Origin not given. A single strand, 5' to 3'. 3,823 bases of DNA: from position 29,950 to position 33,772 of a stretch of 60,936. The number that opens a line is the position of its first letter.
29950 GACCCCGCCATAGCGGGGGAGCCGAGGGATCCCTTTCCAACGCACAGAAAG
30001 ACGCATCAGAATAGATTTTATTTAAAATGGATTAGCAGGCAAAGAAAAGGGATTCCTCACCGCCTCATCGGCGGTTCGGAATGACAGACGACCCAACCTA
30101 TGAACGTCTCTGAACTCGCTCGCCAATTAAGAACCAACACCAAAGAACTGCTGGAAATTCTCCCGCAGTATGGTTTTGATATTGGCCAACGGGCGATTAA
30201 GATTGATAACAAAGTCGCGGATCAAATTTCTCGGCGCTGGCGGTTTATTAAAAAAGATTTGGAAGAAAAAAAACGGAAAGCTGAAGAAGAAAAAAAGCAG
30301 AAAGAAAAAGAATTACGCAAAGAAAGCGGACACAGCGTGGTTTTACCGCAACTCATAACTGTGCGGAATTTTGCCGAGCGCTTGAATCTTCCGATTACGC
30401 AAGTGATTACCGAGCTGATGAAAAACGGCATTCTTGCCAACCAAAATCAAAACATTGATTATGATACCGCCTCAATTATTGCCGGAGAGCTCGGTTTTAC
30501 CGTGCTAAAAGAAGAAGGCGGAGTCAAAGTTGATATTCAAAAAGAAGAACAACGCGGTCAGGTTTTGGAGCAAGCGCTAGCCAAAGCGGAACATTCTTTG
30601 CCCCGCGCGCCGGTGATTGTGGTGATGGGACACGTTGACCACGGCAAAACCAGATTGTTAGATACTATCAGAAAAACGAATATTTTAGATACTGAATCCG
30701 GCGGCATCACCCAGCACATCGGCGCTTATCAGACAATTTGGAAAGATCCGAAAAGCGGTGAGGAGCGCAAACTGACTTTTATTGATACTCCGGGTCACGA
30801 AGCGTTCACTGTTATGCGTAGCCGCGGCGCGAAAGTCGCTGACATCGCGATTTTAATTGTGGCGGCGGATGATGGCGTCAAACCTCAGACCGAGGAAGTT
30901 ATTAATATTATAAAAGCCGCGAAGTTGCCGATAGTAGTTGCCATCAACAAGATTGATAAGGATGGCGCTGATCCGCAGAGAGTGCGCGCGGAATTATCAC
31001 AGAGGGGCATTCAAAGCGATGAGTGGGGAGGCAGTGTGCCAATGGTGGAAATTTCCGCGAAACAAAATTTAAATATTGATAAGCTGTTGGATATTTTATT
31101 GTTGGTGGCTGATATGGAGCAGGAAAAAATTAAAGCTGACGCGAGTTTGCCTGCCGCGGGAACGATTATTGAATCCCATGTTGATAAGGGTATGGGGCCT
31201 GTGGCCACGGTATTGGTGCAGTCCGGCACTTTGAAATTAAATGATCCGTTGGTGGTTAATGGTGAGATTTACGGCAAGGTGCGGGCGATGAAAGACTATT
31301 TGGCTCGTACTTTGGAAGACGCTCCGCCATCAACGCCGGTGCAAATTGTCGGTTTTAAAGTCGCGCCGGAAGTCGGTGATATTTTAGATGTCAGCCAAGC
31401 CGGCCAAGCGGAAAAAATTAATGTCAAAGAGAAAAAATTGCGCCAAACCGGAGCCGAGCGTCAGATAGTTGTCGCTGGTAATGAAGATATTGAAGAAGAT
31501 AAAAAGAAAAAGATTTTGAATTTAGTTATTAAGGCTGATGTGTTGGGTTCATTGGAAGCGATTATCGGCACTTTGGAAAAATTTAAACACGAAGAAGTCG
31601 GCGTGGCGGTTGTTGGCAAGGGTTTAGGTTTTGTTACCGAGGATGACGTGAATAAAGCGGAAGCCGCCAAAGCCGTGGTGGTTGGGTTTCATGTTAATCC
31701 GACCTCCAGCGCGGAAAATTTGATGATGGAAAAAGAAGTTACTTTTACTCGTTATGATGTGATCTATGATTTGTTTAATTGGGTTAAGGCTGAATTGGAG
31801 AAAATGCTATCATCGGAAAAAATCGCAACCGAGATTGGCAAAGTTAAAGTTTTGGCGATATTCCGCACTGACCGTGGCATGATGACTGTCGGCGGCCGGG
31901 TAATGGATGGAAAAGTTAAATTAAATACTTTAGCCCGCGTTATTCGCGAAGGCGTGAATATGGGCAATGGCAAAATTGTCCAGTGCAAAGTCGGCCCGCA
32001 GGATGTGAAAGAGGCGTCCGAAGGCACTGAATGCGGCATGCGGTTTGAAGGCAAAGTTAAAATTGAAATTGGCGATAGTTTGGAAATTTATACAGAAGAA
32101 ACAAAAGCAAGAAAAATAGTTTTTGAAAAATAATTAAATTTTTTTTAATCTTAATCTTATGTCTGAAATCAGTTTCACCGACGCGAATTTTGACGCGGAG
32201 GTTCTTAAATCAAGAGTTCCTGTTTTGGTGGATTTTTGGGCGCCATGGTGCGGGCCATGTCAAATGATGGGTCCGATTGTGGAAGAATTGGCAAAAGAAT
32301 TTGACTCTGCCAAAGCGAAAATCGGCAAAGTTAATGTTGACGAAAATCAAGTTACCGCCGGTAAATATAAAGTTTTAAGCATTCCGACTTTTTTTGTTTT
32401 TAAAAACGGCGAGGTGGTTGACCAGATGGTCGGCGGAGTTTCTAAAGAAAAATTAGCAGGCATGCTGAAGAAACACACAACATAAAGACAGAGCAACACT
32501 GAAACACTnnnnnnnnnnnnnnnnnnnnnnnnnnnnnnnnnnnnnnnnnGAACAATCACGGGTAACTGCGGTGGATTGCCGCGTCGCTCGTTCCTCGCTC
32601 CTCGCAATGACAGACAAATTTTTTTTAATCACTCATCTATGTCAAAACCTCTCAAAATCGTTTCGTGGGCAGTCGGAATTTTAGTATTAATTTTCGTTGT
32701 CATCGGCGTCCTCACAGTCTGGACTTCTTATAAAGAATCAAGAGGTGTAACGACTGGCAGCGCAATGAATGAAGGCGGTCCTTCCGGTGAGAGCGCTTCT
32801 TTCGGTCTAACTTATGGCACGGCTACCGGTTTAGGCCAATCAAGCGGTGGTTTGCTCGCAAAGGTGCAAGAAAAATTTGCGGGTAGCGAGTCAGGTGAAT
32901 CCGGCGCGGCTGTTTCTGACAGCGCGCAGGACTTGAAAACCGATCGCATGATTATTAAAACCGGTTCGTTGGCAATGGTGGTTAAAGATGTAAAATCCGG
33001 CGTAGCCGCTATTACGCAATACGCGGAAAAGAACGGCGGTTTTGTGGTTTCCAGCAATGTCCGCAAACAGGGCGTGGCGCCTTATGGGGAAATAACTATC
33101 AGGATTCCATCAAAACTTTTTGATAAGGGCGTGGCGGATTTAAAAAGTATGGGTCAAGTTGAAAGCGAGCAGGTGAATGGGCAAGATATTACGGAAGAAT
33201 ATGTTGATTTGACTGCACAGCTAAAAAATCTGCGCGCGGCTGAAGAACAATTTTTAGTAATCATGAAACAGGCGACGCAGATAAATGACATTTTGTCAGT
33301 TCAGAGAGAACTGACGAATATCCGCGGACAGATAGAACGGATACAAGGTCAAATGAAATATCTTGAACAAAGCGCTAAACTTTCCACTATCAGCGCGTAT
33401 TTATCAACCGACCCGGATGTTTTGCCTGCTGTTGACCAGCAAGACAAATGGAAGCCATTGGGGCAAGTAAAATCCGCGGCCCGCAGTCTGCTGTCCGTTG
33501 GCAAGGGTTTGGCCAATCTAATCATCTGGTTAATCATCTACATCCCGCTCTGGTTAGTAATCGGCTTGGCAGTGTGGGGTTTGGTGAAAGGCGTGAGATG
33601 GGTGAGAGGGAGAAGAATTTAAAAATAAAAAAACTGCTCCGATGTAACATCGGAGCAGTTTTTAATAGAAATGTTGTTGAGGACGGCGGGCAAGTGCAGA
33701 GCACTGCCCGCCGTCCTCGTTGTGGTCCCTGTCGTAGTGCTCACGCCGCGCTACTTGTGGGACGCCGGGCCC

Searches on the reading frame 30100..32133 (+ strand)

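Call 5: search_protein_families(library=pfam, proteins=[window:30100-32133:+])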
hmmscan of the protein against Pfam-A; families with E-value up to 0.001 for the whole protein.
window:30100-32133:+ (677 aa): 9 families
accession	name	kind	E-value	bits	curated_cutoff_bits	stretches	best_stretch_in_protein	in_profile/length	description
PF00009.33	GTP_EFTU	-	7.8e-38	130.4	26.5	1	172-334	5-183/188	Elongation factor Tu GTP binding domain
PF11987.13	IF-2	-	2.7e-29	101.9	27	1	462-562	17-116/117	Translation-initiation factor 2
PF22042.2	EF-G_D2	-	2.1e-21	76.2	27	1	351-431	1-83/84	Elongation factor G domain 2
PF04760.21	IF2_N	-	1.5e-15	57.1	25.3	1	86-133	4-52/53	Translation initiation factor IF-2, N-terminal region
PF01926.29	MMR_HSR1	-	1.1e-09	38.9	21.9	1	173-284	2-113/113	50S ribosome-binding GTPase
PF00071.28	Ras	-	1.6e-06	28.3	21.6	1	173-331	2-154/162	Ras family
PF08477.19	Roc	-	5e-05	24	27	1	173-286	2-119/119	Ras of Complex, Roc, domain of DAPkinase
PF03144.31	GTP_EFTU_D2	-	0.00017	22.4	30.3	0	596-659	3-70/73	Elongation factor Tu domain 2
PF10662.15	PduV-EutP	-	0.00063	20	21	0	173-332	4-140/143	Ethanolamine utilisation - propanediol utilisation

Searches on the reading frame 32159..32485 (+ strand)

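Call 30: search_protein_families(library=pfam, proteins=[window:32159-32485:+], max_evalue=0.00001)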
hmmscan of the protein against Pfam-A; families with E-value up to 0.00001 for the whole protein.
window:32159-32485:+ (108 aa): 2 families
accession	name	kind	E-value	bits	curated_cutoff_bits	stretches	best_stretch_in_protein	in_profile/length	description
PF00085.26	Thioredoxin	-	1.3e-32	112.3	23.5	1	5-104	4-102/103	Thioredoxin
PF13098.12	Thioredoxin_2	-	2.7e-09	37.8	27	1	18-103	4-104/104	Thioredoxin-like domain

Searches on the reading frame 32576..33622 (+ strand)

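Call 5: search_protein_families(library=pfam, proteins=[window:32576-33622:+])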
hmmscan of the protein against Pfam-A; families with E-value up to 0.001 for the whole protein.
window:32576-33622:+ (348 aa): 1 family
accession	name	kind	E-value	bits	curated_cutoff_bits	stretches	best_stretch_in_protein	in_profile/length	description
PF14257.11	DUF4349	-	1.9e-53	181.4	27.7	1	124-337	1-212/213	Domain of unknown function (DUF4349)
